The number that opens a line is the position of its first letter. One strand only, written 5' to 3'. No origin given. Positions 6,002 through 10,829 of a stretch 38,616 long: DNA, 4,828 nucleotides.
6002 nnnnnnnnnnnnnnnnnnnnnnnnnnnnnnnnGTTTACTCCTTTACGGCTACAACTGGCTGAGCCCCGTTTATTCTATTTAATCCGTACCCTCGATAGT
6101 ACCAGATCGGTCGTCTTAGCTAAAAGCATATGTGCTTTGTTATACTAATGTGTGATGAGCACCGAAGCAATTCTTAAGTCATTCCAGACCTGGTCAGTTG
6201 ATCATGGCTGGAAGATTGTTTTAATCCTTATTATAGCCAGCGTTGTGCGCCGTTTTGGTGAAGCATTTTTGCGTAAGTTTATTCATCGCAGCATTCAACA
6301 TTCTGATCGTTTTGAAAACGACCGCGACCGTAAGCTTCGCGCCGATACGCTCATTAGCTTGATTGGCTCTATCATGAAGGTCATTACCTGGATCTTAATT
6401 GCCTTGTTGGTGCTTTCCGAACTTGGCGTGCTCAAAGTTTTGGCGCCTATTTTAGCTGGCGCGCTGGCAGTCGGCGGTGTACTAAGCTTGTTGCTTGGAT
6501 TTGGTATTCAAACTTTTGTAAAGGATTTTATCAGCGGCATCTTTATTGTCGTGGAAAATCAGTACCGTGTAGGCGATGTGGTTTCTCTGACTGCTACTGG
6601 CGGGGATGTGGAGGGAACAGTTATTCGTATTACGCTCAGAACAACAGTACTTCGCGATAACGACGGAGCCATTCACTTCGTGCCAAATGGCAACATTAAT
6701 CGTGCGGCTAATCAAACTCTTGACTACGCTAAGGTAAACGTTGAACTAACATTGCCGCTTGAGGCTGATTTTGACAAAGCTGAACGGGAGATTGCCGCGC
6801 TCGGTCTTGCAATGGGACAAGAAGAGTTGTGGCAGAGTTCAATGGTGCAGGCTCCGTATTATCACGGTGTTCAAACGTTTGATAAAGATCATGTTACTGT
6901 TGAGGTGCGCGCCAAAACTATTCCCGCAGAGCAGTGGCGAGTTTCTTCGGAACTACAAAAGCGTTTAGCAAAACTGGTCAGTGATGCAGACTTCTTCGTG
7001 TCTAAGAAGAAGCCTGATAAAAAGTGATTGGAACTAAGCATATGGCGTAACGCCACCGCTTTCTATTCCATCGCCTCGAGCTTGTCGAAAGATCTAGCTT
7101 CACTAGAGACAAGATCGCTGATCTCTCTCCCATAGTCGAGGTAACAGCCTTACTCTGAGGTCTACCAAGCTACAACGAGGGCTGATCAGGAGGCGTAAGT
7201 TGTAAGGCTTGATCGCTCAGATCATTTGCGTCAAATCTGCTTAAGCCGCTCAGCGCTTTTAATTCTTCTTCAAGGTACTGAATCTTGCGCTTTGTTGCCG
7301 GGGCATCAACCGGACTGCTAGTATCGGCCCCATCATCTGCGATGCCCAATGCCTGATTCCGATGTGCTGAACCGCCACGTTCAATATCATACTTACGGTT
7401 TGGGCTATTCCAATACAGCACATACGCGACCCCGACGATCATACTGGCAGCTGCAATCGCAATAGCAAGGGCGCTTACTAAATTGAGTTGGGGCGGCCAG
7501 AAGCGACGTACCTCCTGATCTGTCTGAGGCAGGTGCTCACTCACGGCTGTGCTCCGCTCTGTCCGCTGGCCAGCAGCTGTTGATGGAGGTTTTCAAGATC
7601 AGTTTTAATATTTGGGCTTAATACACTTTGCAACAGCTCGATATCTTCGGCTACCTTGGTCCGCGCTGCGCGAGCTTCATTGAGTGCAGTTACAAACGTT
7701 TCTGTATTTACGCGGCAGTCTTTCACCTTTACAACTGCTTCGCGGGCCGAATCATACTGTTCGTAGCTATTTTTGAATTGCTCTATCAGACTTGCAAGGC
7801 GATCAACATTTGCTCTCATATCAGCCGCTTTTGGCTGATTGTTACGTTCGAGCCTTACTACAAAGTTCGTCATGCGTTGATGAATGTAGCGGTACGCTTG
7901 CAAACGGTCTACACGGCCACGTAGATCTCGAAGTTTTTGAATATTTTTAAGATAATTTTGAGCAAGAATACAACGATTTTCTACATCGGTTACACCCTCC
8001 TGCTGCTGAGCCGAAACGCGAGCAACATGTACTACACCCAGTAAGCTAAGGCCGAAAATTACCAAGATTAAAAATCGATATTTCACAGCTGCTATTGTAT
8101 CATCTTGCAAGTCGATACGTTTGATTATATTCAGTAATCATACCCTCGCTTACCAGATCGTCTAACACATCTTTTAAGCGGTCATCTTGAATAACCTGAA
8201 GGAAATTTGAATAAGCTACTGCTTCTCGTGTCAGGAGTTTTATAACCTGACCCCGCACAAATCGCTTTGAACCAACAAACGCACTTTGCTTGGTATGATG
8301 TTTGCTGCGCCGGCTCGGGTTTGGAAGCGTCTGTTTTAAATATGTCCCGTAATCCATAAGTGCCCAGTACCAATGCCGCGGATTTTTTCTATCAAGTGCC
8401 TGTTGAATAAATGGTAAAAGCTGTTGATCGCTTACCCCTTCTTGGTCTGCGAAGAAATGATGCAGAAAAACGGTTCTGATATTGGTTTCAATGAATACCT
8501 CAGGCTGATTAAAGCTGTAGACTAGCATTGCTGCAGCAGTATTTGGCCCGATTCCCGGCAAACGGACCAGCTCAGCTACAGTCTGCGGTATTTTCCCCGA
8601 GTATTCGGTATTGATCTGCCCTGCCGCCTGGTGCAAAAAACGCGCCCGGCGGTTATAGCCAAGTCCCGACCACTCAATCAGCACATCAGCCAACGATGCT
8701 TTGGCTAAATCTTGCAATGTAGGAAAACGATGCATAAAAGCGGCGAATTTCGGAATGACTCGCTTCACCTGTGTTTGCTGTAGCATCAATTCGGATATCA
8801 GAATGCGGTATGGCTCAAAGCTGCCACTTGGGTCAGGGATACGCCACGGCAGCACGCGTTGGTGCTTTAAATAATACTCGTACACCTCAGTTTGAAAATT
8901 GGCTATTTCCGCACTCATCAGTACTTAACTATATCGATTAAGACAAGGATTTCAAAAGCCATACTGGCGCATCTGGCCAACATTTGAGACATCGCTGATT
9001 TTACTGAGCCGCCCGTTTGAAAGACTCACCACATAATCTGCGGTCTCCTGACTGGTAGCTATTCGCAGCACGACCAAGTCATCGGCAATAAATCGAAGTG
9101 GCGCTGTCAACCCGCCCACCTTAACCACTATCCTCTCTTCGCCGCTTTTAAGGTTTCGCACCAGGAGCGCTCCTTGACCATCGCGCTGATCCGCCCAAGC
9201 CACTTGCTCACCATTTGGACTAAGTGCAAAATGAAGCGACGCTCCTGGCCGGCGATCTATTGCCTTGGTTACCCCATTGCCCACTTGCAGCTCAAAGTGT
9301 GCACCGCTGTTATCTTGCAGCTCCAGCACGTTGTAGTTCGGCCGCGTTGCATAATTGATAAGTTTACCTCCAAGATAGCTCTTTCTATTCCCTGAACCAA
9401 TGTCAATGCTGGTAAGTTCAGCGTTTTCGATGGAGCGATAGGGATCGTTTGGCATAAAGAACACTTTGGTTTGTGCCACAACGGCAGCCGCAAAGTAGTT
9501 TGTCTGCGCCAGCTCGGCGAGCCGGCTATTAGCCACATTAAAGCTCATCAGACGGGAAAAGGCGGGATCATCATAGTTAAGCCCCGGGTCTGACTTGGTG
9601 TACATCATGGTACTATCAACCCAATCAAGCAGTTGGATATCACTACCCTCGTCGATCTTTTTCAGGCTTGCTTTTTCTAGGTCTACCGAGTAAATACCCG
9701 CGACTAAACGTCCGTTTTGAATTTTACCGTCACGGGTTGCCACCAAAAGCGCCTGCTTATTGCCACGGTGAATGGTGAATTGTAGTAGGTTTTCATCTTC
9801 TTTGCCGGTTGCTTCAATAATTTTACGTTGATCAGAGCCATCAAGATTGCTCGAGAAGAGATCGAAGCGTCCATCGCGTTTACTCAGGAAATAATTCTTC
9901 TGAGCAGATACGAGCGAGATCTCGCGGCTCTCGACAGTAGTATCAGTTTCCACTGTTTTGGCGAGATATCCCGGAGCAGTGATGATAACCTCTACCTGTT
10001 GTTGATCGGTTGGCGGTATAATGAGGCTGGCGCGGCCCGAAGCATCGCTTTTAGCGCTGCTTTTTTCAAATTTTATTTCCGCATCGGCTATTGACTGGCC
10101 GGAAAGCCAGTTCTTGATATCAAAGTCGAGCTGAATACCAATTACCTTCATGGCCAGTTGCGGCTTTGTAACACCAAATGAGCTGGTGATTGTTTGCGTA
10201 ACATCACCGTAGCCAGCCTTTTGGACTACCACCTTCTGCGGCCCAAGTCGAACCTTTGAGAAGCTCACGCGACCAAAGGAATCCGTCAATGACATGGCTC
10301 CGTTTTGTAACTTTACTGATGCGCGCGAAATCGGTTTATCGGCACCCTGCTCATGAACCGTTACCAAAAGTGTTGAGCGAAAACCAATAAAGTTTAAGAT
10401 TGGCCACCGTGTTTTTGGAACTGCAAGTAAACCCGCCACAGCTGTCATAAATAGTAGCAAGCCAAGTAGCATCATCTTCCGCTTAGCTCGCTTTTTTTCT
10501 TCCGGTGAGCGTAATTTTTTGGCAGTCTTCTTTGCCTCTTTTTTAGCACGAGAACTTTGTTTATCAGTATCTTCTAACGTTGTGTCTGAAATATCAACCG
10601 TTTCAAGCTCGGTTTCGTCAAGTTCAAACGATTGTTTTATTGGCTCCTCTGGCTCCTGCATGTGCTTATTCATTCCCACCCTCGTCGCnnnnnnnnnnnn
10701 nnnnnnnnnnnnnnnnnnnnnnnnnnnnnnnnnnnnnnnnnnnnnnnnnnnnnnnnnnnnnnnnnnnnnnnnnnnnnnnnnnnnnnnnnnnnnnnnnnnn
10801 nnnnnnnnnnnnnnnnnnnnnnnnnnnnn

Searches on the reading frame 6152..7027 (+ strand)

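Call 45: search_protein_families(library=pfam, proteins=[window:6152-7027:+], max_evalue=0.00001)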
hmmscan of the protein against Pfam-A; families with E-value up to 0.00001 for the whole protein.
window:6152-7027:+ (291 aa): 1 family
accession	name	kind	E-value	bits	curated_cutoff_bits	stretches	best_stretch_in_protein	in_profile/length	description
PF00924.24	MS_channel_2nd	-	2.4e-17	63.2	20.2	1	122-183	2-59/68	Mechanosensitive ion channel, beta-domain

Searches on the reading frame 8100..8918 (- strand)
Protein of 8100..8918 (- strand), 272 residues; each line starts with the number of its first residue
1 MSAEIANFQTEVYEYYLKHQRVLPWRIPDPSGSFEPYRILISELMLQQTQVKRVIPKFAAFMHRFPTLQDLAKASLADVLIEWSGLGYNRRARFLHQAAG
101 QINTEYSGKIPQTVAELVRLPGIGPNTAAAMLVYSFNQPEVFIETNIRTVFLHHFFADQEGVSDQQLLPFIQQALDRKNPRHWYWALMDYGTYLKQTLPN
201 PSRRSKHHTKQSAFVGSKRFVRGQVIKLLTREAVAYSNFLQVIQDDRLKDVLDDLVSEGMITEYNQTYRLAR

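Call 45: search_protein_families(library=pfam, proteins=[window:8100-8918:-], max_evalue=0.00001)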
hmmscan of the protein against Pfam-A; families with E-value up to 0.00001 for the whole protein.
window:8100-8918:- (272 aa): 1 family
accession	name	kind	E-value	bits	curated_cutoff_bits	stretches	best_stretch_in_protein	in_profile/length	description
PF00730.31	HhH-GPD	-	3.9e-15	56.6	26.2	1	41-159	1-91/108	HhH-GPD superfamily base excision DNA repair protein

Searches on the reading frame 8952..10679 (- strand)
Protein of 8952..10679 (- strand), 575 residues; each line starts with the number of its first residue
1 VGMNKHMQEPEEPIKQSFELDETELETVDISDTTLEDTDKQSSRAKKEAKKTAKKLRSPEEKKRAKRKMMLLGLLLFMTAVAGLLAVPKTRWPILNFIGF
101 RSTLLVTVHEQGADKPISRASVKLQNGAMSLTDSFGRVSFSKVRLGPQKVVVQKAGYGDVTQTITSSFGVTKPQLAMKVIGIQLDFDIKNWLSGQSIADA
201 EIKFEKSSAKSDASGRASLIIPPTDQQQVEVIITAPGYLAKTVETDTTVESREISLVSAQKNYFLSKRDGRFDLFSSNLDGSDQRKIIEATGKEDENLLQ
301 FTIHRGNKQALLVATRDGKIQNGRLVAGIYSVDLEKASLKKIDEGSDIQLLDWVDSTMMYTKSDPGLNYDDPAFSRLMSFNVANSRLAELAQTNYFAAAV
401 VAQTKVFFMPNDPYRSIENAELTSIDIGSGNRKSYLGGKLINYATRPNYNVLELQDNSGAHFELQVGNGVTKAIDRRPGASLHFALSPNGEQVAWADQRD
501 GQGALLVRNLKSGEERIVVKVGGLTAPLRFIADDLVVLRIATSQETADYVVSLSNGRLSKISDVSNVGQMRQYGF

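Call 46: search_protein_families(library=pfam, proteins=[window:8952-10679:-], max_evalue=0.00001)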
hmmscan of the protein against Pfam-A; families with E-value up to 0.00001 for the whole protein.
window:8952-10679:- (575 aa): 1 family
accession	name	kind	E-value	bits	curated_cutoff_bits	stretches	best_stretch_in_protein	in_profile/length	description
PF13620.12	CarboxypepD_reg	-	2.4e-11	44.2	32.3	0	105-165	3-68/82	Carboxypeptidase regulatory-like domain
